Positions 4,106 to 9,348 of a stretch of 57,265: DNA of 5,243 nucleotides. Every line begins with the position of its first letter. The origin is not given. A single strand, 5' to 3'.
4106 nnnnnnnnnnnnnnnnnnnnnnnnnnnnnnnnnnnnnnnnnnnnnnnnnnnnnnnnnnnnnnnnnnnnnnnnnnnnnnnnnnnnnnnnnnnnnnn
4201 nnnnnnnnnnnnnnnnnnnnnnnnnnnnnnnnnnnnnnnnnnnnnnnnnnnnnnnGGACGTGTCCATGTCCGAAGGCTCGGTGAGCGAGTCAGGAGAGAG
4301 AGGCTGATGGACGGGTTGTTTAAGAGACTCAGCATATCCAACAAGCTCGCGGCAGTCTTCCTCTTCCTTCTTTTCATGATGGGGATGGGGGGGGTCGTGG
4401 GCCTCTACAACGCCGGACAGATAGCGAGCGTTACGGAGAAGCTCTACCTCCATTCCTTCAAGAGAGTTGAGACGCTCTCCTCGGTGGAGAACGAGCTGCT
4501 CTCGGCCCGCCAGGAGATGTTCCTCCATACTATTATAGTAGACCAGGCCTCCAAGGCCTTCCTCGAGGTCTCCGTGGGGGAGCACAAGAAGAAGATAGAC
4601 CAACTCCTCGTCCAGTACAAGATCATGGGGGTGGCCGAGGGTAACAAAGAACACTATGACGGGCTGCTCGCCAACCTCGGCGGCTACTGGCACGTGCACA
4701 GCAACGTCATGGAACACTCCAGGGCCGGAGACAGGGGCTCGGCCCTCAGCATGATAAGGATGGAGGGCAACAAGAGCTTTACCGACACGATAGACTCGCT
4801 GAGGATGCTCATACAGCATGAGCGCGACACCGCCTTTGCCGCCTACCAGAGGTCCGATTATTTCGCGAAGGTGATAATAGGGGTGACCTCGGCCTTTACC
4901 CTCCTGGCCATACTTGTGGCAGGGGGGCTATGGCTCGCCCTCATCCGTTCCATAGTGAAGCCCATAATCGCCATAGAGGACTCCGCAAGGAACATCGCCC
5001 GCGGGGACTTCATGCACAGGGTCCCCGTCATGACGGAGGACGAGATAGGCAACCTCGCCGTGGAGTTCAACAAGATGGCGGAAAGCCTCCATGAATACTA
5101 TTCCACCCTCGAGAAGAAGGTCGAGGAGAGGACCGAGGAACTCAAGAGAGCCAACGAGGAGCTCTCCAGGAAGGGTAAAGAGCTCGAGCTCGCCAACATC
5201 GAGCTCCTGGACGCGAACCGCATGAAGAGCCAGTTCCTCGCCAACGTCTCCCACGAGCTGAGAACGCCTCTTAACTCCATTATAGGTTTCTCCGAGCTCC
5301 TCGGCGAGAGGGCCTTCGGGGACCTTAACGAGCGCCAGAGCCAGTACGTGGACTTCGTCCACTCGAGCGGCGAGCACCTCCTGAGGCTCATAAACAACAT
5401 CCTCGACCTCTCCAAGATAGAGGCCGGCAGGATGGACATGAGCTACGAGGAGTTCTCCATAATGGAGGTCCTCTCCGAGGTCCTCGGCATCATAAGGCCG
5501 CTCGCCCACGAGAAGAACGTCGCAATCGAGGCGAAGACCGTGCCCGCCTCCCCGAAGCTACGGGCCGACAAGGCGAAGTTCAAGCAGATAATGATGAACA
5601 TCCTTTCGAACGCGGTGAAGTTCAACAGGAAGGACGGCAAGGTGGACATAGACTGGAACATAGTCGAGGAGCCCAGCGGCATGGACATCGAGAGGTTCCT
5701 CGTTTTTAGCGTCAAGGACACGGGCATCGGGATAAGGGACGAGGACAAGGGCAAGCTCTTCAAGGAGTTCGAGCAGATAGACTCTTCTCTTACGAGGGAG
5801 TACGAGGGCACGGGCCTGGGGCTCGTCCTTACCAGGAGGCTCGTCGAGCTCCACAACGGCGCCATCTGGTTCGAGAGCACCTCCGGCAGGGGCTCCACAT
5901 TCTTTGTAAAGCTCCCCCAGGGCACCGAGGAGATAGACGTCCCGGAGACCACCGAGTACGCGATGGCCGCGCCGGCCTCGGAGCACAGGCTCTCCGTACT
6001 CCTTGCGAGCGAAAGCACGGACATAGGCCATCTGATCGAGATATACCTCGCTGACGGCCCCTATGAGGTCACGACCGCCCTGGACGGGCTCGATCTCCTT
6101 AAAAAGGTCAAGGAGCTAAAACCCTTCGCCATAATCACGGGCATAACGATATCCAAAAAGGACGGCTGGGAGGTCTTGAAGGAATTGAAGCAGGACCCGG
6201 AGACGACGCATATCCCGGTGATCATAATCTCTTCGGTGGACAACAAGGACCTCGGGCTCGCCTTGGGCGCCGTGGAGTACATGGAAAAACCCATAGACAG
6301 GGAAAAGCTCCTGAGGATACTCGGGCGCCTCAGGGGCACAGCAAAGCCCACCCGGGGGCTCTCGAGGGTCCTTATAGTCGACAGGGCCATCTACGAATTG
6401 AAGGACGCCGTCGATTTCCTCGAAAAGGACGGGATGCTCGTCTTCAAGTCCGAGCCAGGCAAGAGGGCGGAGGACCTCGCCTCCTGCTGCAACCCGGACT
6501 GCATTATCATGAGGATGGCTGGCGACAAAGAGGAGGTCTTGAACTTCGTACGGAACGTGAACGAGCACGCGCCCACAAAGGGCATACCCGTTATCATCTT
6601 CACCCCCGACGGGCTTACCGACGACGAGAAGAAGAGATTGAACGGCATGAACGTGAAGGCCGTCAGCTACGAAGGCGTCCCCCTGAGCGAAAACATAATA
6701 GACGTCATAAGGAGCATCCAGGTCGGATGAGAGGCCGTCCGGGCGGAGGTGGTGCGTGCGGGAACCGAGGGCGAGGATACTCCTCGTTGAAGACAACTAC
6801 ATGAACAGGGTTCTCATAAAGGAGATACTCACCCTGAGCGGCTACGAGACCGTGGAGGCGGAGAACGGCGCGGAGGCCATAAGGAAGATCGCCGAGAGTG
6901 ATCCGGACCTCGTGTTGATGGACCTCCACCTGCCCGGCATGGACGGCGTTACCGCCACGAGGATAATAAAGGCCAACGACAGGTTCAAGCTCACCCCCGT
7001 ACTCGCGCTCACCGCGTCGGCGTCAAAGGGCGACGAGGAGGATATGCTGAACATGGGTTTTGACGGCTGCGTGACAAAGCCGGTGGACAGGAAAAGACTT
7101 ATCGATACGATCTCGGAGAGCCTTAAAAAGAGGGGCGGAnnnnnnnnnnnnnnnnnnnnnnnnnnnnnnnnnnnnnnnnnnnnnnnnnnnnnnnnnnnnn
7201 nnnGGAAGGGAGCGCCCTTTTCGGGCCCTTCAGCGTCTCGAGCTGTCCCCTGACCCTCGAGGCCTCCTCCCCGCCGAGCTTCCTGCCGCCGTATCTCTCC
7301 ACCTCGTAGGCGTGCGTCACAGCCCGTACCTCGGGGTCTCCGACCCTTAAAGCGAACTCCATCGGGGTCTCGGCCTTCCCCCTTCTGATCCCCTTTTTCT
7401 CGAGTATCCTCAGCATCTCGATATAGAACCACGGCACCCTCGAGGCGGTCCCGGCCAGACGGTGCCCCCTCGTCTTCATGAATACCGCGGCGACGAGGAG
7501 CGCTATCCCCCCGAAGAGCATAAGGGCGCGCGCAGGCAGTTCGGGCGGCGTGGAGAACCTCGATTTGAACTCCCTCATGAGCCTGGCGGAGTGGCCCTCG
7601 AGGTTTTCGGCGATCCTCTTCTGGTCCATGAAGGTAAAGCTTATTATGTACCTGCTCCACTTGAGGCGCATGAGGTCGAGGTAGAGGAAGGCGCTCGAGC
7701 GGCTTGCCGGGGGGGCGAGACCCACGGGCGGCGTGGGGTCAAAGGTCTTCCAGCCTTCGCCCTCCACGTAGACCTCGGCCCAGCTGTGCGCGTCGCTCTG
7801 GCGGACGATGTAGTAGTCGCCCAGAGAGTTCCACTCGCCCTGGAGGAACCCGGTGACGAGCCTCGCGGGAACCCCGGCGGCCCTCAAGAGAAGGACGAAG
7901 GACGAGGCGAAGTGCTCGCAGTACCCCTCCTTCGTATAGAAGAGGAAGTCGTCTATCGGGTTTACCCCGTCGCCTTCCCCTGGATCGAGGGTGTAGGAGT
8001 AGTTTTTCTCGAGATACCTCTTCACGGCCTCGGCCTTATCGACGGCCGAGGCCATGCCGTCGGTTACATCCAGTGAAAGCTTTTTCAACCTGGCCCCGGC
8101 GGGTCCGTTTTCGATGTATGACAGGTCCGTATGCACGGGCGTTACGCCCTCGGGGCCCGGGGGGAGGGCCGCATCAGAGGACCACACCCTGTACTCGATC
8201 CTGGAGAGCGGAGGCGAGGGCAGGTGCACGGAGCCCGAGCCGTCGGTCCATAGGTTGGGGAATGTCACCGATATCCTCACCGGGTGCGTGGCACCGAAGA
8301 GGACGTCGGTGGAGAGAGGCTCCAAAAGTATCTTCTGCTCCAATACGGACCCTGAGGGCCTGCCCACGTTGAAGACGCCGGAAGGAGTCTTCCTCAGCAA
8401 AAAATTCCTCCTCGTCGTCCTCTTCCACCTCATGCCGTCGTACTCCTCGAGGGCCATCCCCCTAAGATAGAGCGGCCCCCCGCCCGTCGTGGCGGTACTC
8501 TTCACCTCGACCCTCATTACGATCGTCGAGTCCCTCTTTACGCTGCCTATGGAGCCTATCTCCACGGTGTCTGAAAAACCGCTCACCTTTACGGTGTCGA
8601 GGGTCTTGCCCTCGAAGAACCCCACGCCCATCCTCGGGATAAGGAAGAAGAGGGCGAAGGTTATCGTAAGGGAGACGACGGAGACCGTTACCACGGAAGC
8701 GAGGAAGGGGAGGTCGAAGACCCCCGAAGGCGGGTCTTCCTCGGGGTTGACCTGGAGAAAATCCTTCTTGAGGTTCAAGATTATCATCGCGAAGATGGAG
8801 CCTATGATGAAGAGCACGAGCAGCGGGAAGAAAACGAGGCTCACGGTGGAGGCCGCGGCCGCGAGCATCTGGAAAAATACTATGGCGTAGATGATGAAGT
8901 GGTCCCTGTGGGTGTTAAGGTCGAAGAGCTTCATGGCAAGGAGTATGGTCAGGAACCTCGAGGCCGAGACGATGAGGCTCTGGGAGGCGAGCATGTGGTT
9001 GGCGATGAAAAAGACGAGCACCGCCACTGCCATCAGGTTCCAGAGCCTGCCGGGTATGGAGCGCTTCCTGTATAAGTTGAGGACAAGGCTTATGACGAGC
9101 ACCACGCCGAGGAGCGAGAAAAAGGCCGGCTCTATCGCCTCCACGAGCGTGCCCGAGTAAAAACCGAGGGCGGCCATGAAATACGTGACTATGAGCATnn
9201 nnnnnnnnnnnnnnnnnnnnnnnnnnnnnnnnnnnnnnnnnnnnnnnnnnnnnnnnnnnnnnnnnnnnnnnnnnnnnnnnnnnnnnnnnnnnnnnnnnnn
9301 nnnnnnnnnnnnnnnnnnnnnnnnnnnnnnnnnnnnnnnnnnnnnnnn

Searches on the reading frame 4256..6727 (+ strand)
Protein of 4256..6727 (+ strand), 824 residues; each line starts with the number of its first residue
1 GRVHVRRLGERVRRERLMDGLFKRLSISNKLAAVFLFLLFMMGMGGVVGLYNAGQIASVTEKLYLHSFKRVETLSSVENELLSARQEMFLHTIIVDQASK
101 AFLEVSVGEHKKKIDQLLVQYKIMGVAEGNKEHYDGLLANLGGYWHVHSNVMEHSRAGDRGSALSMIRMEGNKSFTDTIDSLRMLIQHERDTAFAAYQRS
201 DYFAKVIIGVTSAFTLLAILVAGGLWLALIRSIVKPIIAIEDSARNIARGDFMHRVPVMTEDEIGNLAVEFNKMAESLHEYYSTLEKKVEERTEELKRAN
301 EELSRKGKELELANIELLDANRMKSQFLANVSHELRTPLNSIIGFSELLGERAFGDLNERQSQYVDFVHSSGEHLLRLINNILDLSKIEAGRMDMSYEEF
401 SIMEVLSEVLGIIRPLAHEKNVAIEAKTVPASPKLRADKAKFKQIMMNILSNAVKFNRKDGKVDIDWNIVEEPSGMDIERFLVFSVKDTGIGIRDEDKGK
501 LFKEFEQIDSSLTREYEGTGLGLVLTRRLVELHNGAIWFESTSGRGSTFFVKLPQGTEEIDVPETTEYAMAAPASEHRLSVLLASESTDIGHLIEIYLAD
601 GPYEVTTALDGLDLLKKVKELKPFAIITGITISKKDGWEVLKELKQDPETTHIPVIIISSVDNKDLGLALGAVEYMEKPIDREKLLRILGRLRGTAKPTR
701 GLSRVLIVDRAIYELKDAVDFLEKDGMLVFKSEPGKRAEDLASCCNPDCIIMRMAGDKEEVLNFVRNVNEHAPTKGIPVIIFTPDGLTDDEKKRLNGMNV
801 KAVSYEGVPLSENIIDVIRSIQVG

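Call 65: search_protein_families(library=pfam, proteins=[window:4256-6727:+], max_evalue=0.00001)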
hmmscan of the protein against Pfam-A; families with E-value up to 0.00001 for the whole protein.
window:4256-6727:+ (824 aa): 5 families
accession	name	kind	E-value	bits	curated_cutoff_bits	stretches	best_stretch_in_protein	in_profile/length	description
PF12729.13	4HB_MCP_1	-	8e-26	91.1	27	1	25-201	2-178/181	Four helix bundle sensory module for signal transduction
PF02518.31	HATPase_c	-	5.2e-25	88.5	26.4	1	438-555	2-109/111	Histidine kinase-, DNA gyrase B-, and HSP90-like ATPase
PF00512.31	HisKA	-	4.6e-24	84.7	26.9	1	323-391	1-66/66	His Kinase A (phospho-acceptor) domain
PF00072.30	Response_reg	-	7e-17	62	30.2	1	581-688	1-109/111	Response regulator receiver domain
PF00672.30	HAMP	-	1.1e-13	51.7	25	1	229-280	2-53/53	HAMP domain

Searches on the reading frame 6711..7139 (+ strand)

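Call 65: search_protein_families(library=pfam, proteins=[window:6711-7139:+], max_evalue=0.00001)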
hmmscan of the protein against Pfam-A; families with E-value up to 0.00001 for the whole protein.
window:6711-7139:+ (143 aa): 1 family
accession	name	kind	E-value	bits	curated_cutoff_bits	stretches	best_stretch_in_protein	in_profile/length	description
PF00072.30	Response_reg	-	8.2e-28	97.2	30.2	1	23-134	1-110/111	Response regulator receiver domain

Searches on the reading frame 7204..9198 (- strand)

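Call 65: search_protein_families(library=pfam, proteins=[window:7204-9198:-], max_evalue=0.00001)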
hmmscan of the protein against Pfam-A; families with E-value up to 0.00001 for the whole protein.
window:7204-9198:- (665 aa): 3 families
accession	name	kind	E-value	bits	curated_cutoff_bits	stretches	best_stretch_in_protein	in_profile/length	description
PF11992.13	TgpA_N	-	2.9e-45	155.2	30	1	15-344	10-330/333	TgpA N-terminal domain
PF01841.26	Transglut_core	-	3.5e-28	98.5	23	1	373-488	2-108/108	Transglutaminase-like superfamily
PF13559.11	DUF4129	-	2.8e-11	43.7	24.8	1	592-651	2-66/69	Domain of unknown function (DUF4129)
